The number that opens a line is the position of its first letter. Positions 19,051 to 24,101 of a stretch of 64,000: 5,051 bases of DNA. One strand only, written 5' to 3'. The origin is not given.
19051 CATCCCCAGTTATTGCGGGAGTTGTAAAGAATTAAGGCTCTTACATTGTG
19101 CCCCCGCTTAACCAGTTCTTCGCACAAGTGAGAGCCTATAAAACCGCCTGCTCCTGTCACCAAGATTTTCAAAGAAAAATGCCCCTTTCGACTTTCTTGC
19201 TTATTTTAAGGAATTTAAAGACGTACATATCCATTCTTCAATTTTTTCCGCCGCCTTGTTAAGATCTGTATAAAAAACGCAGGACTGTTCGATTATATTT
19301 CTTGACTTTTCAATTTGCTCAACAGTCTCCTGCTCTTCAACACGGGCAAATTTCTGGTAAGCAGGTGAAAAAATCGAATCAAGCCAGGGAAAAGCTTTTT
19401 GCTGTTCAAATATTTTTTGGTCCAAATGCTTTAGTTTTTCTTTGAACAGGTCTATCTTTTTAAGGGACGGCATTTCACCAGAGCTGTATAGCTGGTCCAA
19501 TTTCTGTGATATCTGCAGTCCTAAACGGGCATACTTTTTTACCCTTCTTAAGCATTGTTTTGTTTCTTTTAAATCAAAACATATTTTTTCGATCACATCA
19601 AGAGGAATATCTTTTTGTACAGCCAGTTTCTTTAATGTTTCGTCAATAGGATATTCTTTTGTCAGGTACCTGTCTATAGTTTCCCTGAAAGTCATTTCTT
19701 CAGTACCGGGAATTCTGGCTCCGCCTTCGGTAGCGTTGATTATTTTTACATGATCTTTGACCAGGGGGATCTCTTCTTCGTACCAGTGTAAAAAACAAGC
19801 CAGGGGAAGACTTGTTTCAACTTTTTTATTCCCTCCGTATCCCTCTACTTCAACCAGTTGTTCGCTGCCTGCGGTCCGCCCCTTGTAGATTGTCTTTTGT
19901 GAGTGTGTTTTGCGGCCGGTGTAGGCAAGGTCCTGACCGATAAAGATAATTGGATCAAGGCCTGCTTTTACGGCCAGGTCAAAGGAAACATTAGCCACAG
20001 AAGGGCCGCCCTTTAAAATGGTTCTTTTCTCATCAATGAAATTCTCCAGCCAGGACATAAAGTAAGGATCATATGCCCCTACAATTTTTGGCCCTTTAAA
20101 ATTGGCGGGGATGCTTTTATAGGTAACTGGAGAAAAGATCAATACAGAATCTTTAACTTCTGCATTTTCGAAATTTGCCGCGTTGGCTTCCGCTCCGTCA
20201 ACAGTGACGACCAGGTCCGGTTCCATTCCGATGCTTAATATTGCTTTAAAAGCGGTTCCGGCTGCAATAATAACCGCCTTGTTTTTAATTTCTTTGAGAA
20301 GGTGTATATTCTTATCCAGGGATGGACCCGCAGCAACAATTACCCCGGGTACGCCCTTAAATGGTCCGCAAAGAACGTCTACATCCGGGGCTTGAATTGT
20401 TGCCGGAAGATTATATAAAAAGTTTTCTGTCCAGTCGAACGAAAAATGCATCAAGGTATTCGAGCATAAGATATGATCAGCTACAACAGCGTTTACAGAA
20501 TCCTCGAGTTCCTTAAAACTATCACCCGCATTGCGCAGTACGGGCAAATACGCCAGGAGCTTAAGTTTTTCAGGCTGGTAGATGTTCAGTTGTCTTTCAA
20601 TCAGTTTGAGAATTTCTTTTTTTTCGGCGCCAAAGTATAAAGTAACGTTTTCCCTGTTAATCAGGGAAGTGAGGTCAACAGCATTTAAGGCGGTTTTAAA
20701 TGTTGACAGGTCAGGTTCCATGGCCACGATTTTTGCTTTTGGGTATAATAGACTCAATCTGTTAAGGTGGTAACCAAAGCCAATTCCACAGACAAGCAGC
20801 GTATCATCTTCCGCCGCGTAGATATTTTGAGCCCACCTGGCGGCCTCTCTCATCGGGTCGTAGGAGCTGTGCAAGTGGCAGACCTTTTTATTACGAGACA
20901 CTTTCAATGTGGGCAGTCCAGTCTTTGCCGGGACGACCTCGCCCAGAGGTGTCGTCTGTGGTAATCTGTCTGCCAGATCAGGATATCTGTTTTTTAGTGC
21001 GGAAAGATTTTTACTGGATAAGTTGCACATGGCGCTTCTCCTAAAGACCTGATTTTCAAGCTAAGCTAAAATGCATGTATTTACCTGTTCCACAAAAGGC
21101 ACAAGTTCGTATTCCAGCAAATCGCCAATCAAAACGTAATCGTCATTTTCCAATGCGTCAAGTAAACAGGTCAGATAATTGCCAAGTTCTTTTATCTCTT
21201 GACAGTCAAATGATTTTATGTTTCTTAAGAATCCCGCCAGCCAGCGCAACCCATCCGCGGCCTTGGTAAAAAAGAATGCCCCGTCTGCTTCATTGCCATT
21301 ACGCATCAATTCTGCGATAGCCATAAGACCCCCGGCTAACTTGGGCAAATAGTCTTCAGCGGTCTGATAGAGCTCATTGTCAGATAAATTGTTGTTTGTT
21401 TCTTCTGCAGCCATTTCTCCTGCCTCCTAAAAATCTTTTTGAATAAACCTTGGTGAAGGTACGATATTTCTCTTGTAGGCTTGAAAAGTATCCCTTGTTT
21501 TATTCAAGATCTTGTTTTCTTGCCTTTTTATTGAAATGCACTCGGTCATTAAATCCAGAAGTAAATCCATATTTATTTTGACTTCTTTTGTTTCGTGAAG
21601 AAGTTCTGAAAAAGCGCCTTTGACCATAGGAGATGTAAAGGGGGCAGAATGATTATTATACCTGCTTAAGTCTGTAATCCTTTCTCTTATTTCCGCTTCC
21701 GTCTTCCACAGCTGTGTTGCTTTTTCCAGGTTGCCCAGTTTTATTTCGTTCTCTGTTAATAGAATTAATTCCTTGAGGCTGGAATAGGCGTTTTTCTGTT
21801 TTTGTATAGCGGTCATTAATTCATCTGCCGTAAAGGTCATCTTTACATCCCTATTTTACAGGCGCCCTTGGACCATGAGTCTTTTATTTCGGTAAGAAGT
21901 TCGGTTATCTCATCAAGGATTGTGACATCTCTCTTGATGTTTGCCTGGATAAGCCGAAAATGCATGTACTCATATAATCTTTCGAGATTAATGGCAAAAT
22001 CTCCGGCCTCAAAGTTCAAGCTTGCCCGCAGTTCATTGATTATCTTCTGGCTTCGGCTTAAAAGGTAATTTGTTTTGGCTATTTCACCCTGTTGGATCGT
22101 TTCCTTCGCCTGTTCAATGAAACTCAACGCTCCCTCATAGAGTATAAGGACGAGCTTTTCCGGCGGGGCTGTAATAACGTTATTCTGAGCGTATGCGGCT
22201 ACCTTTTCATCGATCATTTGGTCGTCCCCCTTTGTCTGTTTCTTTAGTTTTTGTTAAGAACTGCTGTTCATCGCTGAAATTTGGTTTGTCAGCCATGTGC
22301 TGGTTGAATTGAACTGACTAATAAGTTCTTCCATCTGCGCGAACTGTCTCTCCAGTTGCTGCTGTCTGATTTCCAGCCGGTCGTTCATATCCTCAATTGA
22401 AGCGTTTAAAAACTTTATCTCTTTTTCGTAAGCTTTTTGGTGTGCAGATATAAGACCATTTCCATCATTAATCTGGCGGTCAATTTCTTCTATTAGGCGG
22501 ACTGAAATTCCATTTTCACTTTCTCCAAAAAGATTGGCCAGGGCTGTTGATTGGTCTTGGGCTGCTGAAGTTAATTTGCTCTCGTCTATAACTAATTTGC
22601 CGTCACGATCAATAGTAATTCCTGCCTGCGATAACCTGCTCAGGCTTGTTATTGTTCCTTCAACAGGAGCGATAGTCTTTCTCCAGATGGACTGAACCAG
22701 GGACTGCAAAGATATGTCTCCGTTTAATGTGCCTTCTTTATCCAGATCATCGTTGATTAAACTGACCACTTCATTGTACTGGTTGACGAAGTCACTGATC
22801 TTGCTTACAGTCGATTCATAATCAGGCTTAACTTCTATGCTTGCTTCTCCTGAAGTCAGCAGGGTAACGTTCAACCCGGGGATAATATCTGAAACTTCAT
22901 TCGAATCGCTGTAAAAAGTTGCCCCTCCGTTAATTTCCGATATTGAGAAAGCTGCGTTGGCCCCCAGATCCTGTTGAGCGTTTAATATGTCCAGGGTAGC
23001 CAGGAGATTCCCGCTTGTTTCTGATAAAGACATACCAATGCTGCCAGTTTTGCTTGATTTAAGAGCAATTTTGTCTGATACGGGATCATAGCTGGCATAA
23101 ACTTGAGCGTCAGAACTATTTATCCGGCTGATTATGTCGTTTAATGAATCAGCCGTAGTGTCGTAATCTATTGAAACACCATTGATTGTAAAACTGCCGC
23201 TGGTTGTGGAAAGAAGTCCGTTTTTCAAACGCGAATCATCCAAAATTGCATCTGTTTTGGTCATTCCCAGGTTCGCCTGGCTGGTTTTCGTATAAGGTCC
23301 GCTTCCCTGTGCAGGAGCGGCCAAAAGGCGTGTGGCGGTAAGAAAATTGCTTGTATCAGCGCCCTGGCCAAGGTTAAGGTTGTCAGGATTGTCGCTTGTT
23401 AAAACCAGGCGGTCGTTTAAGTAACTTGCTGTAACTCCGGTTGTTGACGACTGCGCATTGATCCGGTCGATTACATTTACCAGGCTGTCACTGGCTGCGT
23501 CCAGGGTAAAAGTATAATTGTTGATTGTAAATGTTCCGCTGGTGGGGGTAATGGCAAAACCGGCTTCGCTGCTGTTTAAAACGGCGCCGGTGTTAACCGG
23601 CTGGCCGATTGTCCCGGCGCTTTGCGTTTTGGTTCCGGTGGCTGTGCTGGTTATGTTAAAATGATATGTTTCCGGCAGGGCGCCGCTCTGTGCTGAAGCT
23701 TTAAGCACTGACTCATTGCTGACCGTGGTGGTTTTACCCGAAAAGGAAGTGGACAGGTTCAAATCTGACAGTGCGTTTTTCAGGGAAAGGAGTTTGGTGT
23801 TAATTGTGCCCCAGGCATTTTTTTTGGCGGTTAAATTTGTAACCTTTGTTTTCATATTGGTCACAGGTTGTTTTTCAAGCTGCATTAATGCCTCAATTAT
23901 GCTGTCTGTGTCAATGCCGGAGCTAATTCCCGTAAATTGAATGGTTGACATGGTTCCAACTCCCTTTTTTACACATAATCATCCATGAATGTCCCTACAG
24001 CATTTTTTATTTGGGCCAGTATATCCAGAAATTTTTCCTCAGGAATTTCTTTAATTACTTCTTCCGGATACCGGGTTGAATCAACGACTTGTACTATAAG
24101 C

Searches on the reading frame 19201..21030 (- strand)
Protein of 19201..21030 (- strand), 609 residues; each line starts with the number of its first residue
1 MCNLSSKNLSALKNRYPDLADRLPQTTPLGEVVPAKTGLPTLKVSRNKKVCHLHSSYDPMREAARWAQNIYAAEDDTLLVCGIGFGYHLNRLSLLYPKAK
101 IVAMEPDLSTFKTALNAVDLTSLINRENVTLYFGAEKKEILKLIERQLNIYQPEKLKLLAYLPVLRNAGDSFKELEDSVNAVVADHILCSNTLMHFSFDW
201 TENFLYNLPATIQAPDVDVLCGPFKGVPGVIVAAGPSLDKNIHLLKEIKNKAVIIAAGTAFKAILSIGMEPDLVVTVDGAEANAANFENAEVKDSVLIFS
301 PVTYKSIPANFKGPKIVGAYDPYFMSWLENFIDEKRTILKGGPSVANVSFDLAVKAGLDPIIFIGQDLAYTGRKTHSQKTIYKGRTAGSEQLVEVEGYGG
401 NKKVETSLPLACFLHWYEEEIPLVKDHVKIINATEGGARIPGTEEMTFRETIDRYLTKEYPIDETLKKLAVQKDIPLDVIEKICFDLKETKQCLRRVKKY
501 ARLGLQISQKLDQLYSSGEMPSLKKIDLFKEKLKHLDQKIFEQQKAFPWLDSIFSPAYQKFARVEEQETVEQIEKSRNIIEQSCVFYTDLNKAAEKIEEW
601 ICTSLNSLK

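Call 71: search_protein_families(library=pfam, proteins=[window:19201-21030:-], max_evalue=0.00001)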
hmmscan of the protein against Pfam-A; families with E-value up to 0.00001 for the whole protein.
window:19201-21030:- (609 aa): 2 families
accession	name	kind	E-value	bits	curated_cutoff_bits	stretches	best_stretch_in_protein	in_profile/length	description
PF01973.23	MptE-like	-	2.2e-47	161.5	34.6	1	202-372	1-170/171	6-hydroxymethylpterin diphosphokinase MptE-like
PF20157.4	Maf_flag10_N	-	3.9e-09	36.8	23.5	0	60-148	92-190/228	Glycosyltransferase Maf N-terminal domain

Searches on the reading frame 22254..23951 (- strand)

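Call 71: search_protein_families(library=pfam, proteins=[window:22254-23951:-], max_evalue=0.00001)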
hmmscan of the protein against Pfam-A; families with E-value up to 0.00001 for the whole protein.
window:22254-23951:- (565 aa): 3 families
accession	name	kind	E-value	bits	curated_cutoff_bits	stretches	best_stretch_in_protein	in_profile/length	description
PF07195.17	FliD_C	-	6.6e-41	140.7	25.4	1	331-549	2-236/236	Flagellar hook-associated protein 2 C-terminus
PF02465.23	FliD_N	-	1.7e-26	93.1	24.8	1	11-105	1-95/97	Flagellar hook-associated protein 2 N-terminus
PF07196.18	Flagellin_IN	-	1.3e-16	61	22.7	2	140-188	1-55/55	Flagellin hook IN motif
